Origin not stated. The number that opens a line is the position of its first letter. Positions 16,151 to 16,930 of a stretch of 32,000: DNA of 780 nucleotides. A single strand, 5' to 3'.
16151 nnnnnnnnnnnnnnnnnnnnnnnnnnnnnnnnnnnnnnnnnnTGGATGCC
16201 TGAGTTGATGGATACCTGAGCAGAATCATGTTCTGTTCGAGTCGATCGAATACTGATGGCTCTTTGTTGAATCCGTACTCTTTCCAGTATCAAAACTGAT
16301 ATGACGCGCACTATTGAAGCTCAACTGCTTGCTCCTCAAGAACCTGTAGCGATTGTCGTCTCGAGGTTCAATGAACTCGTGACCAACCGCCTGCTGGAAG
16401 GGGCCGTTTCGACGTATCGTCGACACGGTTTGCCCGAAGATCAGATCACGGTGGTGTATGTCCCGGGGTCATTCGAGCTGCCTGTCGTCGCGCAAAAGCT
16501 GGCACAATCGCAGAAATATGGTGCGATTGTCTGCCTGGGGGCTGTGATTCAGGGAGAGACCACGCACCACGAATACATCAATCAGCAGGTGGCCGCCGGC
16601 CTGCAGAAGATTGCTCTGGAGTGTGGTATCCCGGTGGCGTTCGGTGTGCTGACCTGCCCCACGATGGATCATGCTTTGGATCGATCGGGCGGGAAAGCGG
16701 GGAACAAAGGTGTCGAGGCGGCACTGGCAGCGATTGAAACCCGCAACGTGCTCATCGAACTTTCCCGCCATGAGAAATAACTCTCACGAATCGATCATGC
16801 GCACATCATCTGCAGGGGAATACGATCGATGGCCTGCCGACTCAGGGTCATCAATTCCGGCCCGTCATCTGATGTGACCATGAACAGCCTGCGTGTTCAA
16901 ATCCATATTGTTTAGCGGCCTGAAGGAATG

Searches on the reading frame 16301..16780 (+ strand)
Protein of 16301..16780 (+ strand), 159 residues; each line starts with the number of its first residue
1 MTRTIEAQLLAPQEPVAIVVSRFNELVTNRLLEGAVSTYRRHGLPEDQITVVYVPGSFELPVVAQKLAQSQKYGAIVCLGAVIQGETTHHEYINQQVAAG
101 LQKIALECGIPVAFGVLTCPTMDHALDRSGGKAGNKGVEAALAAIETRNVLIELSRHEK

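Call 66: search_protein_families(library=pfam, max_evalue=0.001, proteins=[window:16301-16780:+])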
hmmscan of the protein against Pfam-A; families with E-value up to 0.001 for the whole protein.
window:16301-16780:+ (159 aa): 1 family
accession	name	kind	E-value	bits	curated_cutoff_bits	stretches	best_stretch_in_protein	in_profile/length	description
PF00885.24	DMRL_synthase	-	8.5e-53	178.4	26.7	1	16-150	4-137/139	6,7-dimethyl-8-ribityllumazine synthase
